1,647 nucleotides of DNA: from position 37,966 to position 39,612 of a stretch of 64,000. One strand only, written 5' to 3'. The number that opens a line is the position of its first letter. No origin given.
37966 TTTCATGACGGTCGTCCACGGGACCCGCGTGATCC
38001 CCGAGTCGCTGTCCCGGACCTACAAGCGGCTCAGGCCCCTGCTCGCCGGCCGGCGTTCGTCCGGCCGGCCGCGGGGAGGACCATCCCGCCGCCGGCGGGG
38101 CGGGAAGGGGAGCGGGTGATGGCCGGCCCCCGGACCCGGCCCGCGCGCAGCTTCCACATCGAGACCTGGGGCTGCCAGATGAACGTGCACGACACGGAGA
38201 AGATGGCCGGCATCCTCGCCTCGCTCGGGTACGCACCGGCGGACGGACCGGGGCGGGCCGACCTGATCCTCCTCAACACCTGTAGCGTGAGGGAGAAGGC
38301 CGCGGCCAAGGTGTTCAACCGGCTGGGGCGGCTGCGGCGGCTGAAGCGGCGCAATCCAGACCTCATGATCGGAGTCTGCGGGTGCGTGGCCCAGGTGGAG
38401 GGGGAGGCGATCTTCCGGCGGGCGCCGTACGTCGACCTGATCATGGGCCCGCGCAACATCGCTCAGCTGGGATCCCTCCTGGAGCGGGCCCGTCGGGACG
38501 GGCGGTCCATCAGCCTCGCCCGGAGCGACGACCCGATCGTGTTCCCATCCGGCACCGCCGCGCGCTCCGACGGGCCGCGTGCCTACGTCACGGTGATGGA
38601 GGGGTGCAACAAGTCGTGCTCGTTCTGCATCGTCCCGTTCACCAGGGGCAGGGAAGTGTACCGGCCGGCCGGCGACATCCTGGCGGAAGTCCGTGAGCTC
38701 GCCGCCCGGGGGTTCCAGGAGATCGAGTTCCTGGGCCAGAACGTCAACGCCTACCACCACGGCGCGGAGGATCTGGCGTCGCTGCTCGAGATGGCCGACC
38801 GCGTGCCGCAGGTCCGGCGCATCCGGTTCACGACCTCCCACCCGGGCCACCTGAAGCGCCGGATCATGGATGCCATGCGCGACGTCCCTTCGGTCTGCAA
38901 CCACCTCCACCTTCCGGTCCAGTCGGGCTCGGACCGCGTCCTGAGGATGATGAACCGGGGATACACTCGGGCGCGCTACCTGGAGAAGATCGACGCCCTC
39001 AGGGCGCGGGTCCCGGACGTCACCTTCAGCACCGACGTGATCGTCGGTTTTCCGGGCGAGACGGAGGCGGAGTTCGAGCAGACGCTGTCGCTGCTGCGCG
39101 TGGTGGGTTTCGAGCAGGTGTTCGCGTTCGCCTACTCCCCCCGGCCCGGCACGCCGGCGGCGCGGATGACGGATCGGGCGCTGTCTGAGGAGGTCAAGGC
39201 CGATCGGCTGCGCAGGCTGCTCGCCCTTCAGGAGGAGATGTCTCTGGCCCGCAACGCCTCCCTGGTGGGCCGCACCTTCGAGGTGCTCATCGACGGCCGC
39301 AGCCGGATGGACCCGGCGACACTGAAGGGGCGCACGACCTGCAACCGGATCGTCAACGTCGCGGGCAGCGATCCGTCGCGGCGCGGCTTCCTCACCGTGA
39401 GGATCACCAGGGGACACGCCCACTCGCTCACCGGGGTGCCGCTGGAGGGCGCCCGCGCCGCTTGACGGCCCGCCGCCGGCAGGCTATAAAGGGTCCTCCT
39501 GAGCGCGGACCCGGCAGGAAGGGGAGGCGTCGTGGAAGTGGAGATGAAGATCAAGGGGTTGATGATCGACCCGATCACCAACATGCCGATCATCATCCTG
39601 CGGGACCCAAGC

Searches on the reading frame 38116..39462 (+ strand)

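Call 36: search_protein_families(library=pfam, proteins=[window:38116-39462:+], max_evalue=0.001)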
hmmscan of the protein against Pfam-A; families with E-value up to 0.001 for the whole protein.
window:38116-39462:+ (449 aa): 3 families
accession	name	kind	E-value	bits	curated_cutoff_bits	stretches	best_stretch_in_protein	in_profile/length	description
PF04055.27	Radical_SAM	-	1.2e-32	113.9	29.5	1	159-327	2-166/166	Radical SAM superfamily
PF00919.26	UPF0004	-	1.5e-31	108.8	27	1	13-111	2-98/98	Uncharacterized protein family UPF0004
PF01938.26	TRAM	-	2.8e-07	30.7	21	1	382-441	2-59/61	TRAM domain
